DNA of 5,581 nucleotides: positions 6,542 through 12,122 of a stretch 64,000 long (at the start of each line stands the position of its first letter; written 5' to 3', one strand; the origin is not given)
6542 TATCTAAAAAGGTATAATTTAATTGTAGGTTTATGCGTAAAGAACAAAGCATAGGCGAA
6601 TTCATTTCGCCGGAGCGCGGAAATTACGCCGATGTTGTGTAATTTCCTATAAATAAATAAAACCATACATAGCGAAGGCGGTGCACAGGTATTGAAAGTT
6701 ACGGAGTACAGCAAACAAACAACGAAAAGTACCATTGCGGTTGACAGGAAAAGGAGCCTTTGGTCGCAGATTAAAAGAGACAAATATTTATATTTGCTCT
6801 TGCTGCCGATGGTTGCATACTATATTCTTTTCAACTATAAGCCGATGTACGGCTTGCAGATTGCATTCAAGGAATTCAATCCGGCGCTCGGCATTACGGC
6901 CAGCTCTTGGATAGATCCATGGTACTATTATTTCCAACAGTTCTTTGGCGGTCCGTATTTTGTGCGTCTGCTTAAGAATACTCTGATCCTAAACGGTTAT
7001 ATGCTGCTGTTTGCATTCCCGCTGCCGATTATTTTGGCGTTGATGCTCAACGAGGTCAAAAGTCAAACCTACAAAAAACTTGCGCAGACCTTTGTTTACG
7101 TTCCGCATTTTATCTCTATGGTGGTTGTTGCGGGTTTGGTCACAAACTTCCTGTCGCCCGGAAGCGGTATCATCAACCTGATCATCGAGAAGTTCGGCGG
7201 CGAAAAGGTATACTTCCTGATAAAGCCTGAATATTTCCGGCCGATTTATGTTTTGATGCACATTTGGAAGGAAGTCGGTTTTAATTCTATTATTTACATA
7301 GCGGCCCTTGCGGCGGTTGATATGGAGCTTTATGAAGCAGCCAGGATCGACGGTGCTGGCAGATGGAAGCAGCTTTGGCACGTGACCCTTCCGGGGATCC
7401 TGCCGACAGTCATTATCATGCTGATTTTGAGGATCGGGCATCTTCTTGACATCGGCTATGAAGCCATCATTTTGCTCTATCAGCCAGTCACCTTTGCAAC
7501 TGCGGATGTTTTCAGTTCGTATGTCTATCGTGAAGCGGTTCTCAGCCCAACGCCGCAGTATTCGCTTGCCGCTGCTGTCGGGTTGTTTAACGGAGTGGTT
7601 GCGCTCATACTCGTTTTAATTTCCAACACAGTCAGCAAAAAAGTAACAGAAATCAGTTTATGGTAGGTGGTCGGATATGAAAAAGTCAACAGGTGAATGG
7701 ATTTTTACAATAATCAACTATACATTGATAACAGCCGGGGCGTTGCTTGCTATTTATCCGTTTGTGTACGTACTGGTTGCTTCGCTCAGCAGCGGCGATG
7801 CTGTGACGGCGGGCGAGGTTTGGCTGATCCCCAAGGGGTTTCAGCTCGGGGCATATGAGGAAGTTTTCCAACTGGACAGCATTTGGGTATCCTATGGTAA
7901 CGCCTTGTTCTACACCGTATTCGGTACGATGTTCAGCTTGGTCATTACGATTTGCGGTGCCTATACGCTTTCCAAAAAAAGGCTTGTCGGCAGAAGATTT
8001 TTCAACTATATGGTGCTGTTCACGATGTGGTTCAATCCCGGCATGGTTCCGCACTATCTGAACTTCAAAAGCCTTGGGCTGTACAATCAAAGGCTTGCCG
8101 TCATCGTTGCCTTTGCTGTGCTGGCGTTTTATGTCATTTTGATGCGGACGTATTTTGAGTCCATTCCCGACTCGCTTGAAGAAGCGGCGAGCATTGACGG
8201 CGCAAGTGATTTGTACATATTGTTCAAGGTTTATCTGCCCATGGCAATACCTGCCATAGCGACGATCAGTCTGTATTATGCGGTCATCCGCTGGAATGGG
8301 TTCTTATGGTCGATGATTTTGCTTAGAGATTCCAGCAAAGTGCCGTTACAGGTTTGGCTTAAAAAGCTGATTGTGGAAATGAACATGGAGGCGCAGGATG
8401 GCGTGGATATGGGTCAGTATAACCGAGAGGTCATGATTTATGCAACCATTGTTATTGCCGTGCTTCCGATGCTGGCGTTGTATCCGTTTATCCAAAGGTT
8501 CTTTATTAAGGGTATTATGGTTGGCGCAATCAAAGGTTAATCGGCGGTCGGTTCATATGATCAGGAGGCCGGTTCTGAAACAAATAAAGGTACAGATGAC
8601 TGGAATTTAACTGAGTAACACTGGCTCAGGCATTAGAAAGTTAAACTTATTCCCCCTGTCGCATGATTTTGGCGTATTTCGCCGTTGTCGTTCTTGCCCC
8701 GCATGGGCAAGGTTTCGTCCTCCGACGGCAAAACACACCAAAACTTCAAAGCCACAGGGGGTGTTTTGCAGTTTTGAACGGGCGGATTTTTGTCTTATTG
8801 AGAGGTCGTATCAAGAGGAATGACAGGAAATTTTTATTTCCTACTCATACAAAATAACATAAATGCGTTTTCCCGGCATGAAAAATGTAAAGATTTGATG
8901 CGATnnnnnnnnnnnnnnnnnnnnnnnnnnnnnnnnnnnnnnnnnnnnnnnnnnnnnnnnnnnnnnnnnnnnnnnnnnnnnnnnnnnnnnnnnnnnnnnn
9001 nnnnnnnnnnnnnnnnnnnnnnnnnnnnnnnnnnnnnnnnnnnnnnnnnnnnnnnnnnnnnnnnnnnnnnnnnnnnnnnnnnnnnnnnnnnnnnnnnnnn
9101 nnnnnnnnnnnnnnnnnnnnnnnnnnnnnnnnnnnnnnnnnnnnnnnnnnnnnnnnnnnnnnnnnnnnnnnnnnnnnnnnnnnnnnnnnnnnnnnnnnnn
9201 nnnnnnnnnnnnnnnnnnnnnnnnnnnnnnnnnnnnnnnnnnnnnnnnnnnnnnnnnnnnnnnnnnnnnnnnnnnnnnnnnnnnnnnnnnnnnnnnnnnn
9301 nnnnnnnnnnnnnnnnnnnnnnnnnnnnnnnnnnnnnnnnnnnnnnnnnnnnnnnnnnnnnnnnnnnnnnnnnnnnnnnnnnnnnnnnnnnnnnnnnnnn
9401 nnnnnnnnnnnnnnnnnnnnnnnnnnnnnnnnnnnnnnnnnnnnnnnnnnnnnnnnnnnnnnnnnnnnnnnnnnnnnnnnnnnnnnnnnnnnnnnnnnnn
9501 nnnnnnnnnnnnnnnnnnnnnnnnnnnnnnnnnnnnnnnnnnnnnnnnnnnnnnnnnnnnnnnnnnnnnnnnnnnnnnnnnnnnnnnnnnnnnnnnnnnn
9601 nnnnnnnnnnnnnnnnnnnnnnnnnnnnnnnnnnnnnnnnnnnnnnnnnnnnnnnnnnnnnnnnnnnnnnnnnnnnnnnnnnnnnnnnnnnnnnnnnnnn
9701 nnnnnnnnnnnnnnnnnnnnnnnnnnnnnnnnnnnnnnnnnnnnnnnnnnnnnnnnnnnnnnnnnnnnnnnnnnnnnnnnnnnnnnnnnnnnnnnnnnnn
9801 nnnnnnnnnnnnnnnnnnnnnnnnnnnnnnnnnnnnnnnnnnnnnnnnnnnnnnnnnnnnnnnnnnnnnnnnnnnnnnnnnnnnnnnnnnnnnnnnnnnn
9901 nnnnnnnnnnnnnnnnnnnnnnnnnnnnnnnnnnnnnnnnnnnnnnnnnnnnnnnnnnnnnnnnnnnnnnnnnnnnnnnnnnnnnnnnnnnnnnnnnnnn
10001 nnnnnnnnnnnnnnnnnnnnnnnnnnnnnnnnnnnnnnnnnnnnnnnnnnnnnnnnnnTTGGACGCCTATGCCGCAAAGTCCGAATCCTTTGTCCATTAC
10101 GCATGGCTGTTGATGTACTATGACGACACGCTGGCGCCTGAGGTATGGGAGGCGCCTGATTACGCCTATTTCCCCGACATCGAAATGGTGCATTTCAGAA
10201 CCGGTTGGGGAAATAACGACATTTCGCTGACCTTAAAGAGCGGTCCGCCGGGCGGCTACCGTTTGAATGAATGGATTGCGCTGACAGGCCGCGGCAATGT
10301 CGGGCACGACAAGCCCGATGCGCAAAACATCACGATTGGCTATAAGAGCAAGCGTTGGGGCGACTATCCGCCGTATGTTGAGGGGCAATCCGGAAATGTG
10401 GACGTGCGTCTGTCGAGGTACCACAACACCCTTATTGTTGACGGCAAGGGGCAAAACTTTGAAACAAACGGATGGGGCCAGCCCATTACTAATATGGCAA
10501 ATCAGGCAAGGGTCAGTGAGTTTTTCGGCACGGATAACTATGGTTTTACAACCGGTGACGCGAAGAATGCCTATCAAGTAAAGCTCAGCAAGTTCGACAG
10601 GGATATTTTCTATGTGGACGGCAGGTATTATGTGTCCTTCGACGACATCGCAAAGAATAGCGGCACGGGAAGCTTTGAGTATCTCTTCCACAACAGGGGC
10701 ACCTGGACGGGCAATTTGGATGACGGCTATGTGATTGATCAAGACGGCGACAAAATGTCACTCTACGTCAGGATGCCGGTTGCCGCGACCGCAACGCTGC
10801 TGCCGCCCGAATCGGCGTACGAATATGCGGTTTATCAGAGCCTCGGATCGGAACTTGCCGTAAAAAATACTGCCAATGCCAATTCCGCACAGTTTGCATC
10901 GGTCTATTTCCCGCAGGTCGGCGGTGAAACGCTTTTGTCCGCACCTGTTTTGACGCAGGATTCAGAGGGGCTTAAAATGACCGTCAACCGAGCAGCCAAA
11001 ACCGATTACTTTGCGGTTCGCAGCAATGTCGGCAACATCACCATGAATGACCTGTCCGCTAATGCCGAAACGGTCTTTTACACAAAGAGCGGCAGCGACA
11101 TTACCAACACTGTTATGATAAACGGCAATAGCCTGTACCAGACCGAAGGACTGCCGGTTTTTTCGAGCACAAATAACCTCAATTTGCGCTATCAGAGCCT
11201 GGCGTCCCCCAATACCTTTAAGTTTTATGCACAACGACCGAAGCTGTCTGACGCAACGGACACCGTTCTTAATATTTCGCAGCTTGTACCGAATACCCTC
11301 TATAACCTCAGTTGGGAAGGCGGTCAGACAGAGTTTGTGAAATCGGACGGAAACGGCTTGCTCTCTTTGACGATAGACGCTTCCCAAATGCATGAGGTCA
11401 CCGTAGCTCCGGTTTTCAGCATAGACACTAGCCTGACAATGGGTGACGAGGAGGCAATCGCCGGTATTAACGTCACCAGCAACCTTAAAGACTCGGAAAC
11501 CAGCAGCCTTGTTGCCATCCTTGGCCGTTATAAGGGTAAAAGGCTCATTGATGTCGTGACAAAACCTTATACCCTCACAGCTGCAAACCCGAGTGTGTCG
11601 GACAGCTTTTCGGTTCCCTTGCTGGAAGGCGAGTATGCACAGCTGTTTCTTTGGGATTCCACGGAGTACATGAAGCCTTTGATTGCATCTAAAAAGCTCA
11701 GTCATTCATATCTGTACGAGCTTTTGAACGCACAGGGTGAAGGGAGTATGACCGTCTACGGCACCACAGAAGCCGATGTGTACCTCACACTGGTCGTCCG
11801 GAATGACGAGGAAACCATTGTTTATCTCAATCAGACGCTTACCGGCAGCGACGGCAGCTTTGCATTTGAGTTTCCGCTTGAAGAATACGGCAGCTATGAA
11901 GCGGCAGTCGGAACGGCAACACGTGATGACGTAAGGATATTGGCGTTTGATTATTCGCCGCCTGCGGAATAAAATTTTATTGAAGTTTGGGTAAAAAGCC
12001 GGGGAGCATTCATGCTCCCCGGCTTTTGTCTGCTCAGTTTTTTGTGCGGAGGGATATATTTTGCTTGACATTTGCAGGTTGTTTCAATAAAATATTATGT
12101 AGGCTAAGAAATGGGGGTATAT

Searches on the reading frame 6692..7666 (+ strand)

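Call 10: search_protein_families(library=pfam, proteins=[window:6692-7666:+], max_evalue=0.00001)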
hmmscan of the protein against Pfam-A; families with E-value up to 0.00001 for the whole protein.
window:6692-7666:+ (324 aa): 1 family
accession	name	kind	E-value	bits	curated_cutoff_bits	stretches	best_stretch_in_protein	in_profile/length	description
PF00528.27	BPD_transp_1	-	2.4e-17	63.7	26.4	1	109-311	2-179/184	Binding-protein-dependent transport system inner membrane component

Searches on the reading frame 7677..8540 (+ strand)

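Call 11: search_protein_families(library=pfam, proteins=[window:7677-8540:+], max_evalue=0.00001)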
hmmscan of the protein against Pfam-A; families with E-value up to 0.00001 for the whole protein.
window:7677-8540:+ (287 aa): 1 family
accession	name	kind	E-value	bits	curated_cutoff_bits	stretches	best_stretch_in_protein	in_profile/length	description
PF00528.27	BPD_transp_1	-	1.6e-12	48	26.4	1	112-280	36-182/184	Binding-protein-dependent transport system inner membrane component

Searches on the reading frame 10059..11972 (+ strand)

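Call 60: search_protein_families(library=pfam, proteins=[window:10059-11972:+], max_evalue=0.00001)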
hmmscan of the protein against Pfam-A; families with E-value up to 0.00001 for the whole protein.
window:10059-11972:+ (637 aa): 1 family
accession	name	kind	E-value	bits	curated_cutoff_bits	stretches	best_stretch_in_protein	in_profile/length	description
PF07940.18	Hepar_II_III_C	-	1.7e-06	28.2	24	1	117-225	75-170/237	Heparinase II/III-like, C-terminal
